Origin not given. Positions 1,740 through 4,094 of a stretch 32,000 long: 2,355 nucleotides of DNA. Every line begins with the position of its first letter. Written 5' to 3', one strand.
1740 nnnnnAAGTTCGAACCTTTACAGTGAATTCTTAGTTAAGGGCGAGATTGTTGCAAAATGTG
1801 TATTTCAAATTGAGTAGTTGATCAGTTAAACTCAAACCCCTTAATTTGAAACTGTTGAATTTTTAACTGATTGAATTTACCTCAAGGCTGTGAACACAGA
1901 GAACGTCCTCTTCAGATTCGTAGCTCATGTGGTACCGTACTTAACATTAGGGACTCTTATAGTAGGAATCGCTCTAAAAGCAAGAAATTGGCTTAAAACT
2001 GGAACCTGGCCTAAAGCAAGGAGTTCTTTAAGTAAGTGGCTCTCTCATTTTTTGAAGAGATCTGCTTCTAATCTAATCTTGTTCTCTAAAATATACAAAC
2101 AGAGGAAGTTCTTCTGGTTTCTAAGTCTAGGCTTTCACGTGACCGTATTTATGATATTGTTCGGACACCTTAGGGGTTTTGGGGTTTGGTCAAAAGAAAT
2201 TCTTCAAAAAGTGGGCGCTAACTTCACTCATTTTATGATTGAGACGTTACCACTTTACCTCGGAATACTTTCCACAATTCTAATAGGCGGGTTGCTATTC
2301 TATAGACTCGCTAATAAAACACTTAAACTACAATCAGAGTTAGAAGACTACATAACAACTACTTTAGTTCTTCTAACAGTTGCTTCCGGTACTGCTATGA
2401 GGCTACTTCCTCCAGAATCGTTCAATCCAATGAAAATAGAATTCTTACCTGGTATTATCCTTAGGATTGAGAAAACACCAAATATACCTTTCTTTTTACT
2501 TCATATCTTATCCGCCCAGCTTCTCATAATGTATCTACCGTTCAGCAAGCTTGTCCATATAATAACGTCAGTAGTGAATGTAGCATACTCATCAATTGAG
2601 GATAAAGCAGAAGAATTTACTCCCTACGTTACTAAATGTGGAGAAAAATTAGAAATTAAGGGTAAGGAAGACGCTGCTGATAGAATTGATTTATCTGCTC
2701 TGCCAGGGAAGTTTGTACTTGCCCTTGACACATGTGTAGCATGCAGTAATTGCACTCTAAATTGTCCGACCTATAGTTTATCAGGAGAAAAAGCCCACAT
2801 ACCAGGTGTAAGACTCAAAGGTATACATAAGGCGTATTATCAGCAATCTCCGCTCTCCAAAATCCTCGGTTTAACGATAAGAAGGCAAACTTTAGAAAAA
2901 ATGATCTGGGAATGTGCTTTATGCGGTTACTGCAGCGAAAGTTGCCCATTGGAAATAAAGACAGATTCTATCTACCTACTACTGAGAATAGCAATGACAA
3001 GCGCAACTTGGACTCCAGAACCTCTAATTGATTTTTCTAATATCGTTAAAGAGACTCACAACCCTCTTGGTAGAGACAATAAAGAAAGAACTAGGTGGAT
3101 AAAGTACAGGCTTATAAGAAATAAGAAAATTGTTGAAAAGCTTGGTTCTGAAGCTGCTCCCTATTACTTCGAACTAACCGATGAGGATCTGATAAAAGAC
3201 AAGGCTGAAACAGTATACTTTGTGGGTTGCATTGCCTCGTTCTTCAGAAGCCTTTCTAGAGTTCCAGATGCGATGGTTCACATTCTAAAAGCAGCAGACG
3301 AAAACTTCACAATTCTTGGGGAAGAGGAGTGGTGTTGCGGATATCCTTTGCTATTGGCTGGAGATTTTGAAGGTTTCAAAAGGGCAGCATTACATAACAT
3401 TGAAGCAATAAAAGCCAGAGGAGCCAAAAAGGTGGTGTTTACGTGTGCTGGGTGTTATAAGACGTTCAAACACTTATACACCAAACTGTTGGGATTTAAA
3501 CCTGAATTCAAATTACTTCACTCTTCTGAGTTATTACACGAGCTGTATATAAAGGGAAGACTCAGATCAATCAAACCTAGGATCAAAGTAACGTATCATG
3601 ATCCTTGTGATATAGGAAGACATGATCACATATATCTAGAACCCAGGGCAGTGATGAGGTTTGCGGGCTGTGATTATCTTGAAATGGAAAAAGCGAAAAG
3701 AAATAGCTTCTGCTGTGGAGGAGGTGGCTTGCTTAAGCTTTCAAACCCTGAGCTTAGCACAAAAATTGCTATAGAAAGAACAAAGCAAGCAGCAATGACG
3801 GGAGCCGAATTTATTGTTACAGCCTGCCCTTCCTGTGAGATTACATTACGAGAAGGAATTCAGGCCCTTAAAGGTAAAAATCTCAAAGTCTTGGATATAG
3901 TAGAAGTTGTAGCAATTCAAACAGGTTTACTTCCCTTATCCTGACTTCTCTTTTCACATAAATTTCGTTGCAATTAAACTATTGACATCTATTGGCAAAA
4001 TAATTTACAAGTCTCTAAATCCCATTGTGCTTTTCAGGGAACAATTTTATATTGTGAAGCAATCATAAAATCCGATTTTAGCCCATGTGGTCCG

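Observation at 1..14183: Parts list of a lipoate-linked Hdr-like system (LplA, lipoyl carrier, EMO-like HdrED, EtfAB, short HdrA, HdrC, HdrB) within 14 kb in a Wood-Ljungdahl archaeal context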

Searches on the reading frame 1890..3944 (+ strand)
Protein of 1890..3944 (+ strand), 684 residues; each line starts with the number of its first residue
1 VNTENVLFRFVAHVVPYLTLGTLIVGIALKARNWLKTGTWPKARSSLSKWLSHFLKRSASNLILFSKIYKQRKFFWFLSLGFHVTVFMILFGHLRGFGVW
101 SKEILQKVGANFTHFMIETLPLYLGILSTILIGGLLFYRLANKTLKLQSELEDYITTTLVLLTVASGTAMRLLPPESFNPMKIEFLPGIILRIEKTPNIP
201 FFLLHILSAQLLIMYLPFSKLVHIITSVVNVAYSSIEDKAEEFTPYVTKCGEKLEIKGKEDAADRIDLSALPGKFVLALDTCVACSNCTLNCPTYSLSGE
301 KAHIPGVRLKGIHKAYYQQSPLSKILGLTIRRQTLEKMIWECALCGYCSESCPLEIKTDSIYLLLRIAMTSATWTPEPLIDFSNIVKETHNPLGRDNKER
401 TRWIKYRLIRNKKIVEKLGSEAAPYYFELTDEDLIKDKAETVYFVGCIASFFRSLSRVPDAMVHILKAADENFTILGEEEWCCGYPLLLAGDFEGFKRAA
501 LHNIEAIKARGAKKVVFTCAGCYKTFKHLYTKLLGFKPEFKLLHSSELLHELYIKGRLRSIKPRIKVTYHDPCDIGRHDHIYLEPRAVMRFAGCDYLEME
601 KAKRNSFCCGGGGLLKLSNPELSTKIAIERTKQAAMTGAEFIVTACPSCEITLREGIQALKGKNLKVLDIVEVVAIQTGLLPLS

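Call 4: search_protein_families(library=pfam, proteins=[window:1890-3944:+], max_evalue=0.001)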
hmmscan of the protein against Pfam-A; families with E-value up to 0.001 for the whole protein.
window:1890-3944:+ (684 aa): 8 families
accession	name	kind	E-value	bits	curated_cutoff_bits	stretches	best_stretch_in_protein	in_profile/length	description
PF02754.22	CCG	-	1.5e-28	99.2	20.6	2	567-654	1-85/85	Cysteine-rich domain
PF02665.19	Nitrate_red_gam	-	2.2e-12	47.5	22.9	1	66-229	36-204/217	Nitrate reductase gamma subunit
PF13183.11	Fer4_8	-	1.2e-10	42.2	27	1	279-356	2-68/68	4Fe-4S dicluster domain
PF13237.11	Fer4_10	-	1.2e-06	28.7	25.5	1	277-353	4-53/53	4Fe-4S dicluster domain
PF13534.11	Fer4_17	-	2.3e-05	25.3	22.2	1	282-356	2-60/61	4Fe-4S dicluster domain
PF12838.12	Fer4_7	-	2.5e-05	25.1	27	1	281-354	1-50/52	4Fe-4S dicluster domain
PF13484.11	Fer4_16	-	0.0005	21.2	30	1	282-354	2-65/66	4Fe-4S double cluster binding domain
PF13746.11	Fer4_18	-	0.00066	20.3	27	0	335-357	54-76/114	4Fe-4S dicluster domain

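Call 7: search_protein_families(library=ncbifam, proteins=[window:1890-3944:+], max_evalue=0.001)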
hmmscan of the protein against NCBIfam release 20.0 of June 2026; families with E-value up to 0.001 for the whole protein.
window:1890-3944:+ (684 aa): 22 families
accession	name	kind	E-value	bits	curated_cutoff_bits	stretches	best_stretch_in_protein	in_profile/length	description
NF004898.0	PRK06259.1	equivalog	2.2e-50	171.7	385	1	233-674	98-484/488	fumarate reductase (CoM/CoB) subunit TfrB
NF045670.1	quin_L_LdhH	equivalog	5.8e-41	140.5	800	1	435-674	463-705/706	L-lactate dehydrogenase (quinone) large subunit LdhH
NF008369.0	PRK11168.1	equivalog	9.4e-30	103.8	278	1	278-658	9-385/401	anaerobic glycerol-3-phosphate dehydrogenase subunit C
NF045724.1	ferredox_TmcB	equivalog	4.4e-25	88.1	735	1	277-658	38-409/430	electron transfer complex ferredoxin TmcB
NF045663.1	diclust_near_Sec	equivalog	1.3e-24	86.3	530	1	332-650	345-615/759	pyridine nucleotide-disulfide oxidoreductase/dicluster-binding protein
NF045796.1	DsrK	equivalog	1.6e-20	73.2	400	2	497-651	247-411/453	sulfate reduction electron transfer complex DsrMKJOP subunit DsrK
NF045711.1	sulf_resp_HmcF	equivalog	7.4e-18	64.6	750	1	465-655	229-427/457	sulfate respiration complex iron-sulfur protein HmcF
TIGR03379.1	glycerol3P_GlpC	equivalog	2.6e-16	59.4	279.9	1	428-654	151-378/397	anaerobic glycerol-3-phosphate dehydrogenase subunit GlpC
NF008434.0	PRK11274.1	equivalog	1.1e-14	54.2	333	1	458-658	185-393/409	glycolate oxidase subunit GlcF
NF038037.1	cytob_DsrM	equivalog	4.7e-11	42.4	300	1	68-224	109-267/320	sulfate reduction electron transfer complex DsrMKJOP subunit DsrM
TIGR00384.1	dhsB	subfamily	6.6e-07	29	88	1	233-358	100-214/222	succinate dehydrogenase and fumarate reductase iron-sulfur protein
TIGR00273.1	TIGR00273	equivalog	8.6e-07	28.2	444.8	1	281-369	294-372/432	LutB/LldF family L-lactate oxidation iron-sulfur protein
TIGR03288.1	CoB_CoM_SS_B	equivalog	1.1e-06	28.2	345.15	1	604-668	188-252/290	CoB--CoM heterodisulfide reductase subunit B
NF045723.1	memb_anch_TmcC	equivalog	1.9e-06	27.5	240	1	185-236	156-207/218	TmcC family electron transfer complex membrane anchor subunit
TIGR00351.1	narI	equivalog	3.2e-06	27.1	105.55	1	72-227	45-209/225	respiratory nitrate reductase subunit gamma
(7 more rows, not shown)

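Call 25: search_solved_structures(query=window:1890-3944:+, max_evalue=0.001)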
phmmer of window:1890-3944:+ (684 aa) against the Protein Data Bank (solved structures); distinct sequences matched with E-value up to 0.001: 1.
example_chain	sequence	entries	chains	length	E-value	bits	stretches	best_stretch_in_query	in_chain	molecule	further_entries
9ojn_A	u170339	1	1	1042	5.5e-40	140.5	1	337-676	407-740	Iron-sulfur-binding reductase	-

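Call 27: find_related_loci(query=A1, collection=genome_contigs, flank=10000)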
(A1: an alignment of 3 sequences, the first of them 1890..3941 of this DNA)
Query A1 (684 aa) in genome_contigs; peptide patterns used: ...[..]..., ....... (x = any residue, [..] = any of these).
280 stretches matched a pattern; 220 encode a relative of the query (tblastn E <= 1e-3); the best 80 are kept; 79 distinct loci.
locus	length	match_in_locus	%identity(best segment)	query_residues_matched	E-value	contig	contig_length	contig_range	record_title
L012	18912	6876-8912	67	4-683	0e+0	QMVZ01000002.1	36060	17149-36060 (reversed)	MAG: Thermoproteota archaeon isolate B15_G15 B15_Guay15_scaffold_00069, whole genome shotgun sequence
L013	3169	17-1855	58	60-682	0e+0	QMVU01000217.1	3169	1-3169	MAG: Thermoproteota archaeon isolate B8_G17 B8_Guay17_scaffold_21192, whole genome shotgun sequence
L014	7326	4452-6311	35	1-677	2e-119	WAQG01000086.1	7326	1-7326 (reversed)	MAG: Candidatus Geoarchaeota archaeon isolate S146_104_esom k151_370655, whole genome shotgun sequence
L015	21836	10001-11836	33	10-674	2e-106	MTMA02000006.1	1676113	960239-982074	MAG: Candidatus Scotarchaeum otlingeri isolate JdFR-13 NRA7_88_2_length_1676113_cov_34, whole genome shotgun sequence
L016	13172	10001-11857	30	47-675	4e-87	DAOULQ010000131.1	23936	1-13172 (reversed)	MAG TPA_asm: Anaerolineae bacterium isolate W31_47 k127_1005622, whole genome shotgun sequence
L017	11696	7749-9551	30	68-675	3e-86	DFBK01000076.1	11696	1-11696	MAG TPA_asm: Anaerolineales bacterium UBA3082 UBA3082_contig_13436, whole genome shotgun sequence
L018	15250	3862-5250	34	201-674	2e-82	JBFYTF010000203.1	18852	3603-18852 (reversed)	MAG: Anaerolineae bacterium isolate PPR_0259 PPR_0259._bin.108.fa_k121_3669798, whole genome shotgun sequence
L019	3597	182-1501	33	201-675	6e-74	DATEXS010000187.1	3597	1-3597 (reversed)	MAG TPA_asm: Anaerolineae bacterium isolate SMAG_U8425 k141_121444, whole genome shotgun sequence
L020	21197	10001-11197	34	264-676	5e-72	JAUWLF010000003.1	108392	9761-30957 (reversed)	MAG: Chloroflexota bacterium isolate CSMAG_2365 CSMAG_2365_k141_1278097_length_108392_cov_25.4764, whole genome shotgun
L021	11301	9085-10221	36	277-683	5e-71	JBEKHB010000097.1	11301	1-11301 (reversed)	MAG: Syntrophorhabdales bacterium isolate SPRUCE 267 SPRUCE_267_97, whole genome shotgun sequence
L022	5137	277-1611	33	198-674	1e-70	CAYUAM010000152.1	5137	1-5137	MAG TPA_asm: uncultured Anaerolineales bacterium isolate binchicken_co376_259 genome assembly, contig: NODE_23542_length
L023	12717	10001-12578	34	266-677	1e-70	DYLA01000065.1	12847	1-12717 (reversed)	MAG TPA_asm: Anaerolinea sp. isolate SulCav_AS07-7_2_61_27 SulCav_AS07_7_4805_length_12847_cov_14_293386, whole genome s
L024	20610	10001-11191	34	265-675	1e-70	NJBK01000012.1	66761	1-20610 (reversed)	MAG: Chloroflexi bacterium B3_Chlor 226, whole genome shotgun sequence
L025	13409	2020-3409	33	201-674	5e-71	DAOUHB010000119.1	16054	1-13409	MAG TPA_asm: Anaerolineae bacterium isolate R89_289 k165_2573003, whole genome shotgun sequence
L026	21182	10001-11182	34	272-674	2e-69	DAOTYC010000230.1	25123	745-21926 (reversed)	MAG TPA_asm: Anaerolineae bacterium isolate H23_304 k115_975975, whole genome shotgun sequence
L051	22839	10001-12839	33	202-677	1e-65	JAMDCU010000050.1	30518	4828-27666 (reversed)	MAG: Chloroflexota bacterium isolate FK_Sedi_B_Bin.16 NODE_4539_length_30518_cov_5.53654, whole genome shotgun sequence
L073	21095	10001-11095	34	282-674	2e-63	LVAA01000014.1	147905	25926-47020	MAG: Syntrophobacterales bacterium Delta_02 Delta_02_contig_2921, whole genome shotgun sequence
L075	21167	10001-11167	32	263-674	5e-63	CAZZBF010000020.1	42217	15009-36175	MAG TPA_asm: uncultured Syntrophales bacterium isolate binchicken_co405_343 genome assembly, contig: NODE_1230_length_42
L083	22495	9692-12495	33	279-675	5e-65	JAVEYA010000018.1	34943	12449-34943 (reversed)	MAG: Clostridia bacterium isolate BF4_187 NODE_3527_length_34943_cov_4.365981_Biofilm4, whole genome shotgun sequence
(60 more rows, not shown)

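Call 33: search_protein_families(library=pfam, proteins=[L015:3043-4503:-, L015:4500-5477:-, L015:5478-5894:-, L015:5891-7888:-, L015:9403-9864:+, L015:11857-12915:-, L015:13062-13481:+, L015:13484-13858:+, L015:13858-14691:+, L015:14684-15916:+], max_evalue=0.0001)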
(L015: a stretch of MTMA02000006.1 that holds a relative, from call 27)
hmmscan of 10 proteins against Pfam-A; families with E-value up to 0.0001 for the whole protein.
L015:3043-4503:- (486 aa): 1 family
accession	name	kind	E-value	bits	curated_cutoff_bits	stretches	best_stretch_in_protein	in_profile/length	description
PF00374.24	NiFeSe_Hases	-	3.3e-36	125.7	25.8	2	39-125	1-87/508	Nickel-dependent hydrogenase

L015:4500-5477:- (325 aa): 1 family
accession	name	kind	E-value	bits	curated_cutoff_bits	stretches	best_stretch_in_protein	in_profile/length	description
PF01058.29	Oxidored_q6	-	1.9e-23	83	27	1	14-179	1-127/128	NADH ubiquinone oxidoreductase, 20 Kd subunit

L015:5478-5894:- (138 aa): 1 family
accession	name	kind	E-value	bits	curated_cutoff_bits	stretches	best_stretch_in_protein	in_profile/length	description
PF02662.21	FlpD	-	4.8e-54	182.1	22.3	1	8-129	1-123/123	Methyl-viologen-reducing hydrogenase, delta subunit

L015:5891-7888:- (665 aa): 22 families
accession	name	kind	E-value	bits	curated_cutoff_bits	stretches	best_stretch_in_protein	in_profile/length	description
PF00037.32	Fer4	-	9.7e-24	82.6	21.1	3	588-610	2-24/24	4Fe-4S binding domain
PF12838.12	Fer4_7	-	4.4e-18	65.9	27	2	594-641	2-52/52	4Fe-4S dicluster domain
PF13237.11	Fer4_10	-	1.3e-17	63.9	25.5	1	589-638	4-53/53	4Fe-4S dicluster domain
PF12837.12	Fer4_6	-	6.5e-17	61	25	2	587-609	2-24/24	4Fe-4S binding domain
PF13484.11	Fer4_16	-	1.4e-14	55.1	30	0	626-647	1-23/66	4Fe-4S double cluster binding domain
PF12797.12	Fer4_2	-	1.9e-13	49.9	24.5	2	239-258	3-22/22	4Fe-4S binding domain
PF13187.11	Fer4_9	-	2.2e-12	47.2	27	1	594-642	2-52/52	4Fe-4S dicluster domain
PF25160.1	LdpA_Fe-S-bd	-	7.4e-12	45.3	27.6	0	588-611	22-45/49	LdpA Fe-S cluster-binding domain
PF14697.11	Fer4_21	-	3.2e-11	43.6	35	1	587-641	1-56/59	4Fe-4S dicluster domain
PF07992.20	Pyr_redox_2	-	2e-09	37.8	26.1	1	145-239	2-76/291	Pyridine nucleotide-disulphide oxidoreductase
PF12831.13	FAD_oxidored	-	1.5e-08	34.8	27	1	146-183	2-39/416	FAD dependent oxidoreductase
PF12800.12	Fer4_4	-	1.2e-07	31.8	24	0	592-607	2-17/17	4Fe-4S binding domain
PF13459.11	Fer4_15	-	1.5e-07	32.4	22.4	0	240-261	2-23/66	4Fe-4S single cluster domain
PF00890.30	FAD_binding_2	-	1.7e-07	31.2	20.4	1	146-182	2-38/414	FAD binding domain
PF13183.11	Fer4_8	-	1e-06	29.6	27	0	239-259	47-67/68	4Fe-4S dicluster domain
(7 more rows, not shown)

L015:9403-9864:+ (153 aa): 1 family
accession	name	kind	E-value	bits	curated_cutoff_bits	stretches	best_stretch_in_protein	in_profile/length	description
PF02566.24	OsmC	-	4e-14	53.3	27.5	1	43-140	1-99/100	OsmC-like protein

L015:11857-12915:- (352 aa): 1 family
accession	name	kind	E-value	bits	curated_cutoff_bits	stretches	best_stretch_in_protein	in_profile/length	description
PF04014.23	MazE_antitoxin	-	4.7e-11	42.9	24.7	1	15-55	5-46/48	Antidote-toxin recognition MazE, bacterial antitoxin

L015:13062-13481:+ (139 aa): 1 family
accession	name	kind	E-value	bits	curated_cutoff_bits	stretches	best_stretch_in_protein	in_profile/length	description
PF01597.25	GCV_H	-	6.8e-22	78.1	22.2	1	30-126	14-109/122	Glycine cleavage H-protein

L015:13484-13858:+ (124 aa): 1 family
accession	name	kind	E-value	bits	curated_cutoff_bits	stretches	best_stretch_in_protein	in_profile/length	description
PF01597.25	GCV_H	-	1.4e-21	77.1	22.2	1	16-120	9-111/122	Glycine cleavage H-protein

L015:13858-14691:+ (277 aa): 0 families

L015:14684-15916:+ (410 aa): 3 families
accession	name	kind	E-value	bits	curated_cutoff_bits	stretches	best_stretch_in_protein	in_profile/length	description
PF02754.22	CCG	-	2.5e-32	111.3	20.6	2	175-259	2-85/85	Cysteine-rich domain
PF13183.11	Fer4_8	-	8.4e-07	29.9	27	1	17-107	1-68/68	4Fe-4S dicluster domain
PF13534.11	Fer4_17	-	8.6e-06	26.6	22.2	1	21-108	2-61/61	4Fe-4S dicluster domain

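Call 34: search_protein_families(library=pfam, proteins=[L024:6197-7267:+, L024:7260-8180:+, L024:8410-8874:+, L024:9154-10008:+, L024:9995-11209:+, L024:11234-12184:+, L024:12232-13296:+, L024:13300-14142:+, L024:14553-15125:+, L024:16647-18017:+], max_evalue=0.0001)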
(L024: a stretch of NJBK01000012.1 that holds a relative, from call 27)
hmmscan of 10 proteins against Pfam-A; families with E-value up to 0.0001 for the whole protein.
L024:6197-7267:+ (356 aa): 2 families
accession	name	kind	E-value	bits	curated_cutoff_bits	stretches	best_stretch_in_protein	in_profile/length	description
PF01137.26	RTC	-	1e-78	264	27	1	9-337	2-220/221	RNA 3'-terminal phosphate cyclase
PF05189.18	RTC_insert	-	3.4e-21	76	23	1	191-285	1-101/102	RNA 3'-terminal phosphate cyclase (RTC), insert domain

L024:7260-8180:+ (306 aa): 3 families
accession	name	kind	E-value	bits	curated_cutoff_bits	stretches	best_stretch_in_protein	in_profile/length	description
PF12706.13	Lactamase_B_2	-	8.8e-21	74.9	27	2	31-196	2-171/200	Beta-lactamase superfamily domain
PF00753.33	Lactamase_B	-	8.4e-13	49.1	22.7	1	22-109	8-97/196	Metallo-beta-lactamase superfamily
PF13691.12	Lactamase_B_4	-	1.1e-07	31.8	27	1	24-69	16-63/63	tRNase Z endonuclease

L024:8410-8874:+ (154 aa): 1 family
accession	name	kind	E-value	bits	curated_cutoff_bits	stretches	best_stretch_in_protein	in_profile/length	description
PF01597.25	GCV_H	-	3.5e-32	111.3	22.2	1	21-135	1-116/122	Glycine cleavage H-protein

L024:9154-10008:+ (284 aa): 1 family
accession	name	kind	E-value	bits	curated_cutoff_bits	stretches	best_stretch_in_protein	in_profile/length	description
PF02665.19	Nitrate_red_gam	-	1.3e-09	38.5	22.9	1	79-258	38-202/217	Nitrate reductase gamma subunit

L024:9995-11209:+ (404 aa): 8 families
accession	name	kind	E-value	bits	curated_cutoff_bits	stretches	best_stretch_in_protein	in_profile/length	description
PF02754.22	CCG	-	1.6e-30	105.5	20.6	2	291-378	1-84/85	Cysteine-rich domain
PF13183.11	Fer4_8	-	2e-13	51.1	27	1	16-99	1-68/68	4Fe-4S dicluster domain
PF13534.11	Fer4_17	-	8e-10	39.6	22.2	1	19-100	1-61/61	4Fe-4S dicluster domain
PF13237.11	Fer4_10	-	6.4e-08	32.9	25.5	0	16-38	5-28/53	4Fe-4S dicluster domain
PF13484.11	Fer4_16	-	6e-06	27.4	30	0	20-42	2-25/66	4Fe-4S double cluster binding domain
PF13746.11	Fer4_18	-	2.3e-05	25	27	0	79-102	55-78/114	4Fe-4S dicluster domain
PF12797.12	Fer4_2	-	3.6e-05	23.9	24.5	1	13-32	3-22/22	4Fe-4S binding domain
PF12838.12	Fer4_7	-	4.7e-05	24.2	27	1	20-99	2-52/52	4Fe-4S dicluster domain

L024:11234-12184:+ (316 aa): 1 family
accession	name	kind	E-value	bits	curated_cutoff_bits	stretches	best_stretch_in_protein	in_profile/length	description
PF01040.23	UbiA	-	7.8e-56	189.6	34.2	1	48-298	1-248/250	UbiA prenyltransferase family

L024:12232-13296:+ (354 aa): 2 families
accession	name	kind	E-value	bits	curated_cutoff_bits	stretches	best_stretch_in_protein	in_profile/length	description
PF21948.1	LplA-B_cat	-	9.7e-39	133.8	27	1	34-217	20-199/200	Lipoyl protein ligase A/B catalytic domain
PF10437.14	Lip_prot_lig_C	-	8.9e-05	22.8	24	0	275-350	10-83/85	Bacterial lipoate protein ligase C-terminus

L024:13300-14142:+ (280 aa): 1 family
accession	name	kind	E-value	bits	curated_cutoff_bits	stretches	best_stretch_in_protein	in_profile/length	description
PF02754.22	CCG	-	4.7e-21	75.1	20.6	2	142-229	1-84/85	Cysteine-rich domain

L024:14553-15125:+ (190 aa): 5 families
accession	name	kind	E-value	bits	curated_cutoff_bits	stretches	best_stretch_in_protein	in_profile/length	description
PF13183.11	Fer4_8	-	1.2e-11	45.4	27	1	27-89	1-68/68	4Fe-4S dicluster domain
PF13534.11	Fer4_17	-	9.8e-10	39.3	22.2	1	30-89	1-60/61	4Fe-4S dicluster domain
PF13187.11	Fer4_9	-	2e-08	34.6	27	1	30-88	1-50/52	4Fe-4S dicluster domain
PF12838.12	Fer4_7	-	1.3e-06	29.2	27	1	31-89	2-52/52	4Fe-4S dicluster domain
PF13237.11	Fer4_10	-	3.1e-06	27.4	25.5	1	28-86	6-53/53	4Fe-4S dicluster domain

L024:16647-18017:+ (456 aa): 13 families
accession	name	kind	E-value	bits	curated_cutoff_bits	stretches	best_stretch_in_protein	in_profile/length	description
PF00037.32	Fer4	-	2.4e-18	65.6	21.1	2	382-403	2-23/24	4Fe-4S binding domain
PF12837.12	Fer4_6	-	6.8e-15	54.6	25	1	380-403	1-24/24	4Fe-4S binding domain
PF13237.11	Fer4_10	-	1.6e-14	54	25.5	1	383-427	4-52/53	4Fe-4S dicluster domain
PF14697.11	Fer4_21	-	5.6e-14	52.4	35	1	381-428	1-52/59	4Fe-4S dicluster domain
PF12797.12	Fer4_2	-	2e-13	49.8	24.5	0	37-56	3-22/22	4Fe-4S binding domain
PF12838.12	Fer4_7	-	2.5e-13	50.7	27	2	44-111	2-52/52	4Fe-4S dicluster domain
PF13187.11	Fer4_9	-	6.6e-10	39.3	27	1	387-432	1-52/52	4Fe-4S dicluster domain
PF25160.1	LdpA_Fe-S-bd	-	1.5e-08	34.7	27.6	0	381-405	21-45/49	LdpA Fe-S cluster-binding domain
PF13484.11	Fer4_16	-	3.2e-07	31.5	30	1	44-109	2-65/66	4Fe-4S double cluster binding domain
PF13534.11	Fer4_17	-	2.6e-06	28.3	22.2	0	382-401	40-59/61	4Fe-4S dicluster domain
PF07992.20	Pyr_redox_2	-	3.2e-06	27.2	26.1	1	231-360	178-289/291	Pyridine nucleotide-disulphide oxidoreductase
PF17179.9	Fer4_22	-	3.7e-06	28.1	27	0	29-57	66-94/95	4Fe-4S dicluster domain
PF12800.12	Fer4_4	-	1.1e-05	25.8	24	0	386-400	2-16/17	4Fe-4S binding domain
